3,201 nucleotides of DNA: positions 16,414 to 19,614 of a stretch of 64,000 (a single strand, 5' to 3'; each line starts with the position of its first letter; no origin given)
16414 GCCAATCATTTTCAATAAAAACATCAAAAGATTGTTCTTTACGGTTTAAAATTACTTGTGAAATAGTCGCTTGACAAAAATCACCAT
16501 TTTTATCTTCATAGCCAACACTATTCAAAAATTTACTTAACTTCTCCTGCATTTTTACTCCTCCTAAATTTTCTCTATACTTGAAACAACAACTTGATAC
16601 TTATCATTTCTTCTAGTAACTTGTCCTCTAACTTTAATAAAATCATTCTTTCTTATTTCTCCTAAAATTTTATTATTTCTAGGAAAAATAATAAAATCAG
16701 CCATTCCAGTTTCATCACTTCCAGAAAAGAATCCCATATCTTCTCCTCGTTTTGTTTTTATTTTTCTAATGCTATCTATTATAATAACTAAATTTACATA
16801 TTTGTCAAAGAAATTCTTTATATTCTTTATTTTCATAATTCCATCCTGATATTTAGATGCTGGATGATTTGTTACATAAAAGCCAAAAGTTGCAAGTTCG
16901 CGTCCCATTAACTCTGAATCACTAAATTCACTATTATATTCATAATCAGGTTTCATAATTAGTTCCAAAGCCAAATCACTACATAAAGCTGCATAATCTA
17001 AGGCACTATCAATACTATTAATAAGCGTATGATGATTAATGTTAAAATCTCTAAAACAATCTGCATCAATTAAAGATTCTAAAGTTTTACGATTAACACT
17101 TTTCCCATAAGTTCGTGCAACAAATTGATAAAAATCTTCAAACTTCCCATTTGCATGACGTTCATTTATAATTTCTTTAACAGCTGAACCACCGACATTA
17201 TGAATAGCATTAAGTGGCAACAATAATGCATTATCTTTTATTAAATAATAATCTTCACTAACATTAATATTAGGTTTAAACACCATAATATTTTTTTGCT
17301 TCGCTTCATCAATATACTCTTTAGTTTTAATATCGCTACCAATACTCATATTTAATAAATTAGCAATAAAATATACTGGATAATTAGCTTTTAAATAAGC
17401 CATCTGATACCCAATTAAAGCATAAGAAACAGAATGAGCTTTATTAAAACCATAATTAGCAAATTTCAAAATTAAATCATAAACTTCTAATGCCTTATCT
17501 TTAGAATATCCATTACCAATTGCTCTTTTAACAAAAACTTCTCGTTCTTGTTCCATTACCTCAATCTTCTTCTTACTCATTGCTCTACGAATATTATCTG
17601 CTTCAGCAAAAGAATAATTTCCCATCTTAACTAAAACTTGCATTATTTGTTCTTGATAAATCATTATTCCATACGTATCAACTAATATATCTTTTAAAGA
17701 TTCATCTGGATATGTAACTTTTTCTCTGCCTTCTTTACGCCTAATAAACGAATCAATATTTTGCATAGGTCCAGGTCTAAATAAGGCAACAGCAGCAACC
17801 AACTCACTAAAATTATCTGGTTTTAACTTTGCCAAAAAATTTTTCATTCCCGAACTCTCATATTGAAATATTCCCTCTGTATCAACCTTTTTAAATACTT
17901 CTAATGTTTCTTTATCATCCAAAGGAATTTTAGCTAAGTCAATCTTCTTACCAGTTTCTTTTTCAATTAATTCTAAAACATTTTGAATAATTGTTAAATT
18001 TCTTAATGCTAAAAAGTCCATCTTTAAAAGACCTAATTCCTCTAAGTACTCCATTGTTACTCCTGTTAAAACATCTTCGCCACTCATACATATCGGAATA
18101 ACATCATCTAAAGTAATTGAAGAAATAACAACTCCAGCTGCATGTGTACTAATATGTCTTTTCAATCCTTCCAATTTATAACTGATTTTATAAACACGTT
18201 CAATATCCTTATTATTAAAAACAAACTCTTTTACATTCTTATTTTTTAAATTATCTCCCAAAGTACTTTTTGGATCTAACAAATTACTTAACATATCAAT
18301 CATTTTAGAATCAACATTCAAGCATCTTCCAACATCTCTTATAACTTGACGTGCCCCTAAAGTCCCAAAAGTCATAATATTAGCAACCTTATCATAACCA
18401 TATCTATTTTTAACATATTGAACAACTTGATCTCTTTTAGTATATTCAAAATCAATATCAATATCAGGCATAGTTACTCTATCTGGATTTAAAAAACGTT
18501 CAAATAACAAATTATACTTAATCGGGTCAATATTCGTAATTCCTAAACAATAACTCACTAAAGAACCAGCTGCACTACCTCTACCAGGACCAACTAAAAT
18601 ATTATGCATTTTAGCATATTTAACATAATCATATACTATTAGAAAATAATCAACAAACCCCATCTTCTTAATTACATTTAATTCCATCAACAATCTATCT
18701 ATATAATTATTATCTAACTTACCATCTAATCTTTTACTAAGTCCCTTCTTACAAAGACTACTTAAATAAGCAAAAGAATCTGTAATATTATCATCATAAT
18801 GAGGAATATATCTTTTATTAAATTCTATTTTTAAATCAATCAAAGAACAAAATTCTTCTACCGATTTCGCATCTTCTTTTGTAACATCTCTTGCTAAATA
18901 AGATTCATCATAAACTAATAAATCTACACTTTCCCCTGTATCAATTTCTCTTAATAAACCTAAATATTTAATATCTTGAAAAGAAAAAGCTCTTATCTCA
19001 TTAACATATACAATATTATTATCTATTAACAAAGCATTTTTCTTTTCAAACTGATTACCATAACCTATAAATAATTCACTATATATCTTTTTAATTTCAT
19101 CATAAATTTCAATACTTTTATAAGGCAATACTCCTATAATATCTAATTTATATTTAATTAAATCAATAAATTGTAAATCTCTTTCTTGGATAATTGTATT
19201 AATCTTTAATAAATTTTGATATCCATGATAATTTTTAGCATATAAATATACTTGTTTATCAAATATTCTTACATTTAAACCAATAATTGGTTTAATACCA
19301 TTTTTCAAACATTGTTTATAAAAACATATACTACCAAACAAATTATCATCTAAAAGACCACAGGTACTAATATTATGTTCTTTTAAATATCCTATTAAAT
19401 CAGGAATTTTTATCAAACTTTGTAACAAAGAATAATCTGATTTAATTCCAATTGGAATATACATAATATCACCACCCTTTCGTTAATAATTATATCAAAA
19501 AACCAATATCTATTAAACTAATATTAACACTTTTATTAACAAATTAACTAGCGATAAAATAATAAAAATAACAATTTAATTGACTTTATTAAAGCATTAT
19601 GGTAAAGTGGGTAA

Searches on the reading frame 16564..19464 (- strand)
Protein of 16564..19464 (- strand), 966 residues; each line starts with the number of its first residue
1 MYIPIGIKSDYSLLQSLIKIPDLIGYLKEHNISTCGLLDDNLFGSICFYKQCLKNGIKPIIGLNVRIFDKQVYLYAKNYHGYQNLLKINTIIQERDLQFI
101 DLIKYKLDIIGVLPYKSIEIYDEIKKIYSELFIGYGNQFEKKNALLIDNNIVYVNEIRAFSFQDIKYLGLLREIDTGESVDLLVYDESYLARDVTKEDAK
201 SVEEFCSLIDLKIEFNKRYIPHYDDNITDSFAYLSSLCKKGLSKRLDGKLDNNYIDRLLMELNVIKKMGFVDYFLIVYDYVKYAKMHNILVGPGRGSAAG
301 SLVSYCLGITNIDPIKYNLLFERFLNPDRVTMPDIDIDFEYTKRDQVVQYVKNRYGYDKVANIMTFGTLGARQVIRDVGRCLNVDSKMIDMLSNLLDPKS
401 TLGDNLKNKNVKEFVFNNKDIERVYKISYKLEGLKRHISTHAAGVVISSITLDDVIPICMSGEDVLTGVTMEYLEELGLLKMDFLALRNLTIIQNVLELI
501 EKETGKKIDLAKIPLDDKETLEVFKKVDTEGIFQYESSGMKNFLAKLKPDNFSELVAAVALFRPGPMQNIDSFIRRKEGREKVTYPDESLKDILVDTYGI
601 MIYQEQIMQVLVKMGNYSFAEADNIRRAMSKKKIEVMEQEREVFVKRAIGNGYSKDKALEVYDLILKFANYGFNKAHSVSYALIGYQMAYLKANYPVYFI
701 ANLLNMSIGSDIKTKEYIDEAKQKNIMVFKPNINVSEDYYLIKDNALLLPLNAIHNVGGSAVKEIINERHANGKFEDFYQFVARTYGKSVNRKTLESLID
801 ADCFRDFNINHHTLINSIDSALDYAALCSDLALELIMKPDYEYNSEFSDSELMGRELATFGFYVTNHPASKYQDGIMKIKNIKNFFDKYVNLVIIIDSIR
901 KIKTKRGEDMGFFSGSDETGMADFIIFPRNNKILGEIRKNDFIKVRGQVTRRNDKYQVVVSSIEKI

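Call 47: search_protein_families(library=pfam, proteins=[window:16564-19464:-], max_evalue=0.00001)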
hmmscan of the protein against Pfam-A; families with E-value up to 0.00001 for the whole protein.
window:16564-19464:- (966 aa): 5 families
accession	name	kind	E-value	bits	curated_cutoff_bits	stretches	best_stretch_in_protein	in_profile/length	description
PF07733.18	DNA_pol3_alpha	-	1.6e-94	316.8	23.9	1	233-486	2-260/260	Bacterial DNA polymerase III alpha NTPase domain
PF17657.6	DNA_pol3_finger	-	1e-63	214.1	22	1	489-651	1-165/166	Bacterial DNA polymerase III alpha subunit finger domain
PF14579.12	HHH_6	-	1.6e-22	79.9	25.6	1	726-813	2-89/90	Helix-hairpin-helix motif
PF02811.25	PHP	-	3.7e-16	60.3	26.4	1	8-94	5-97/164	PHP domain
PF01336.31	tRNA_anti-codon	-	7.2e-09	35.9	27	1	899-966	7-75/75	OB-fold nucleic acid binding domain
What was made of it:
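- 16564..19464 (-): dnaE (966 aa) immediately upstream of polC on the same strand. Context only, not part of the inserts. Pfam finds PHP, DNA_pol3_alpha, finger, HHH_6 and OB (call 47).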
